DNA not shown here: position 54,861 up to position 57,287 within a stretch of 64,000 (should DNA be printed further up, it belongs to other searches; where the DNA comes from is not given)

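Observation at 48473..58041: Mirror-arranged locus with two short glycyl-radical enzymes, one activase, a GH28-like enzyme and a Zn-ADH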

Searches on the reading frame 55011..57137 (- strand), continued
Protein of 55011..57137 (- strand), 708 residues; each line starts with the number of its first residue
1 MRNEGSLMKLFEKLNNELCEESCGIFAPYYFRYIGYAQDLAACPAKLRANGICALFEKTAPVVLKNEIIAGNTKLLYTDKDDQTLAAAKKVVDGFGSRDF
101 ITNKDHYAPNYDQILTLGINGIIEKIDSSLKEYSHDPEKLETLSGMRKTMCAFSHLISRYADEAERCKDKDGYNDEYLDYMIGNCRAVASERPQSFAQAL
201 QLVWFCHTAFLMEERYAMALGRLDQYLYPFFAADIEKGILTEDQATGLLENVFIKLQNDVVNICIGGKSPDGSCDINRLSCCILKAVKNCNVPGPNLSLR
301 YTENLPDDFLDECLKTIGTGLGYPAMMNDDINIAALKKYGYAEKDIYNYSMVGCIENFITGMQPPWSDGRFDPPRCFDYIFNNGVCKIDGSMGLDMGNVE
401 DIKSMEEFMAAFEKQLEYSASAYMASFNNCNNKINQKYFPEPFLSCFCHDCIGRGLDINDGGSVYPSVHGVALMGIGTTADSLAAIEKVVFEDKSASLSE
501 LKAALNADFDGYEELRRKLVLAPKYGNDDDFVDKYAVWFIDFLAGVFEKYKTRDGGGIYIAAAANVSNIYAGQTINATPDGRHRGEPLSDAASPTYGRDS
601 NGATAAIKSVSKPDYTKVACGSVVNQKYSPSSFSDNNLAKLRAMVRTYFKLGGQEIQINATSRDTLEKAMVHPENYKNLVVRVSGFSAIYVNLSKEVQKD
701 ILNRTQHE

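Call 20: find_encoding_contigs(protein=P0209, flank=10000, max_places=1)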
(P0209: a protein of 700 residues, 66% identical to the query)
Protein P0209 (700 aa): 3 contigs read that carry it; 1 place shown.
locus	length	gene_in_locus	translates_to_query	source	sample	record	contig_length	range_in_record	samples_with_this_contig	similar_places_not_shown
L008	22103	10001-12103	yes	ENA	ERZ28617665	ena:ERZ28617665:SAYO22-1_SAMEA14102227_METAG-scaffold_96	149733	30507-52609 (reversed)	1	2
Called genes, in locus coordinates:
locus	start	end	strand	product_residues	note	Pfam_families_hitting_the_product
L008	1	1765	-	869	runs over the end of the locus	PF00171:Aldedh, PF00465:Fe-ADH, PF13685:Fe-ADH_2 (weak), PF25137:ADH_Fe_C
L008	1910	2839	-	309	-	PF00126:HTH_1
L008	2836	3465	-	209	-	PF06971:Put_DNA-bind_N, PF02629:CoA_binding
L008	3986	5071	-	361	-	PF00266:Aminotran_5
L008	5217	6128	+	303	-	PF02811:PHP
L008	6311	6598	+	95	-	-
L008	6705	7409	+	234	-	PF00702:Hydrolase, PF13419:HAD_2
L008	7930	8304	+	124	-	PF14198:TnpV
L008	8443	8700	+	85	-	PF02604:PhdYeFM_antitox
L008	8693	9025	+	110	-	PF05016:ParE_toxin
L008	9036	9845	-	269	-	PF00165:HTH_AraC (faint), PF12833:HTH_18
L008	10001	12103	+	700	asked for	PF02901:PFL-like, PF11230:YjjI-like (weak), PF01228:Gly_radical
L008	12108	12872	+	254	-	PF13353:Fer4_12, PF04055:Radical_SAM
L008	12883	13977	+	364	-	PF08240:ADH_N, PF16912:Glu_dehyd_C, PF00107:ADH_zinc_N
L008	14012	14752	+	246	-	PF03629:SASA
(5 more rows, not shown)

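Call 21: find_encoding_contigs(protein=P0215, flank=10000, max_places=2)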
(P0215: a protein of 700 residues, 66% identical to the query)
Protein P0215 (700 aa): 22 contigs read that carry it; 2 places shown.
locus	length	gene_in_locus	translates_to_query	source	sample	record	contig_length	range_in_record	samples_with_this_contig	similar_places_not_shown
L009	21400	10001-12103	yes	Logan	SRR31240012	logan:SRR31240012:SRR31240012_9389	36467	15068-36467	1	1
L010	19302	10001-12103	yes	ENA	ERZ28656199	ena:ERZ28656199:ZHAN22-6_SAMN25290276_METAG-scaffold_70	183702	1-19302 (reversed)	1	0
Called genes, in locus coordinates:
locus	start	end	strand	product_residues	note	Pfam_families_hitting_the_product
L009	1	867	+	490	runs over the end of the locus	PF00370:FGGY_N, PF01869:BcrAD_BadFG (faint), PF02782:FGGY_C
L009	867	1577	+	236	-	PF00121:TIM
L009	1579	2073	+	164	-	PF01894:YjbQ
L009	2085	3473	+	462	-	PF24856:AraA_central, PF11762:Arabinose_Iso_C (weak)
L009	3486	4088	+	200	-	PF13580:SIS_2 (faint), PF01380:SIS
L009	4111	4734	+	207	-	PF01894:YjbQ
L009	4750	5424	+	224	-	PF00923:TAL_FSA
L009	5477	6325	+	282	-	PF01261:AP_endonuc_2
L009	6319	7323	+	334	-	PF01408:GFO_IDH_MocA, PF02894:GFO_IDH_MocA_C, PF22725:GFO_IDH_MocA_C3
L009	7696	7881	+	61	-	PF04014:MazE_antitoxin (weak)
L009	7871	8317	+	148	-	PF14198:TnpV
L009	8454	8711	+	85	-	PF02604:PhdYeFM_antitox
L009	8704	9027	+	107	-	PF05016:ParE_toxin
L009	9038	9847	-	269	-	PF00165:HTH_AraC (faint), PF12833:HTH_18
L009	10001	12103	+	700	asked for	PF02901:PFL-like, PF11230:YjjI-like (weak), PF01228:Gly_radical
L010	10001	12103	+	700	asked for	PF02901:PFL-like, PF11230:YjjI-like (weak), PF01228:Gly_radical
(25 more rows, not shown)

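Call 48: find_encoding_contigs(protein=P0122, flank=10000, max_places=2)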
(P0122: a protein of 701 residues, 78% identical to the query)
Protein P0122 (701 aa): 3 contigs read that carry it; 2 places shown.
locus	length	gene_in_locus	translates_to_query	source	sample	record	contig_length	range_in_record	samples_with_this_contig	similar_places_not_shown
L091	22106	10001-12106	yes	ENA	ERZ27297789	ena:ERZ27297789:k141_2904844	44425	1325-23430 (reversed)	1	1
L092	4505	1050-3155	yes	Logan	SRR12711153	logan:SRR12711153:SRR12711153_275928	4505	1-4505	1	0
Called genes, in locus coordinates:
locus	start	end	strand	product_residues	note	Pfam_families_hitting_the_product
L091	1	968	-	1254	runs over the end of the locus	-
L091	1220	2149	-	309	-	PF00710:Asparaginase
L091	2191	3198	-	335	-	PF01582:TIR (weak), PF13676:TIR_2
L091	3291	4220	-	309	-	PF02311:AraC_binding, PF07883:Cupin_2 (weak), PF00165:HTH_AraC, PF12833:HTH_18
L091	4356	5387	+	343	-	PF00294:PfkB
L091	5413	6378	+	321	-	PF01081:Aldolase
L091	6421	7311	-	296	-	PF13353:Fer4_12 (faint), PF04055:Radical_SAM, PF12797:Fer4_2 (faint), PF00037:Fer4 (weak), PF13183:Fer4_8 (faint), PF13237:Fer4_10 (faint), PF12838:Fer4_7 (weak), PF13187:Fer4_9 (weak), +1 more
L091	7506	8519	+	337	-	PF00106:adh_short (weak), PF01073:3Beta_HSD, PF01370:Epimerase, PF02719:Polysacc_synt_2, PF04321:RmlD_sub_bind, PF07993:NAD_binding_4 (faint), PF16363:GDP_Man_Dehyd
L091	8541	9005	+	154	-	PF08534:Redoxin, PF00578:AhpC-TSA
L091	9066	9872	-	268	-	PF00165:HTH_AraC (faint), PF12833:HTH_18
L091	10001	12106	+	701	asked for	PF02901:PFL-like, PF11230:YjjI-like (faint), PF01228:Gly_radical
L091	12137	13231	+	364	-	PF08240:ADH_N, PF16912:Glu_dehyd_C, PF00107:ADH_zinc_N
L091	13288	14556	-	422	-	-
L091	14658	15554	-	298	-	PF04055:Radical_SAM, PF12797:Fer4_2 (faint), PF00037:Fer4 (faint), PF12837:Fer4_6 (faint), PF13353:Fer4_12 (weak)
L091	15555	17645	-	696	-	PF02901:PFL-like, PF01228:Gly_radical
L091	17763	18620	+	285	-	PF02311:AraC_binding, PF07883:Cupin_2, PF00165:HTH_AraC (faint), PF12833:HTH_18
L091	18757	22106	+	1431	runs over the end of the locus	PF00149:Metallophos (weak)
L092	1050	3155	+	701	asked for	PF02901:PFL-like, PF11230:YjjI-like (faint), PF01228:Gly_radical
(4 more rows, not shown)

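Call 49: find_related_loci(query=A2, collection=metagenome_contigs, flank=8000)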
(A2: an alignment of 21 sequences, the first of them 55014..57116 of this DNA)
Query A2 (701 aa) in metagenome_contigs; peptide patterns used: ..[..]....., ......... (x = any residue, [..] = any of these).
600 stretches matched a pattern (row limit reached: there are more); 585 encode a relative of the query (tblastn E <= 1e-3); the best 80 are kept; 80 distinct loci.
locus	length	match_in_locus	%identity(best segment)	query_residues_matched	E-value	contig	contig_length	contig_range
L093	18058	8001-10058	58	17-701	0e+0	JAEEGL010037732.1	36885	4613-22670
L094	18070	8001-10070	56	17-700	0e+0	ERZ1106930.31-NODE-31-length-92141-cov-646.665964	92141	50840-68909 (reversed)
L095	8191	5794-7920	55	1-701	0e+0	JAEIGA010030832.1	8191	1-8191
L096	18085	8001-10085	53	23-700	0e+0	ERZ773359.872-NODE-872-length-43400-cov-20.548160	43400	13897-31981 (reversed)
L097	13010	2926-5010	51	23-700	0e+0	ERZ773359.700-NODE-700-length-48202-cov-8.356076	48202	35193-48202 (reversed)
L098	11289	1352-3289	53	56-700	0e+0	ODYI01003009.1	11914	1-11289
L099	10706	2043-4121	53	24-700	0e+0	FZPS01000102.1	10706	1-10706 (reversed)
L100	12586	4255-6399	49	1-700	0e+0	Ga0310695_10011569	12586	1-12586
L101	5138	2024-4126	49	23-700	0e+0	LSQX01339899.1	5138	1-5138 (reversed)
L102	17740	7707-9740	52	41-701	0e+0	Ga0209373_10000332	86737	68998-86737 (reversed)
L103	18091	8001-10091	48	19-700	0e+0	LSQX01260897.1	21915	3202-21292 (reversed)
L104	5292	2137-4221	49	22-700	0e+0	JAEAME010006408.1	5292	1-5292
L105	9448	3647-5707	49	23-700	0e+0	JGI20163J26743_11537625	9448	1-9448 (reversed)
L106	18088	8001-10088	48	4-700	0e+0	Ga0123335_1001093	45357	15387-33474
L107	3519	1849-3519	47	23-572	4e-173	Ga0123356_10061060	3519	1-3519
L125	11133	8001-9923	35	94-700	3e-105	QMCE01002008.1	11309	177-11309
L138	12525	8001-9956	33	69-701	2e-104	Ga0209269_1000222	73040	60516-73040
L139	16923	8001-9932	34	94-700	3e-104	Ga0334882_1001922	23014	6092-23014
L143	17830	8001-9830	33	99-701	5e-103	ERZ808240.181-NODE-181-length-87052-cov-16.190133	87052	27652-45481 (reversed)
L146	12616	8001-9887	33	99-700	7e-103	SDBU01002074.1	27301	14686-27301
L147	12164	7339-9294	35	69-701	3e-102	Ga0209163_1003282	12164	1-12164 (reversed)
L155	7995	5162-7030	34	103-700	2e-101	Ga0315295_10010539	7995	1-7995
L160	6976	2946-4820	33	105-701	8e-101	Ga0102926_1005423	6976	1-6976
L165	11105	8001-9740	33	152-700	2e-100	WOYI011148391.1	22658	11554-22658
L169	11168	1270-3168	33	99-701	4e-100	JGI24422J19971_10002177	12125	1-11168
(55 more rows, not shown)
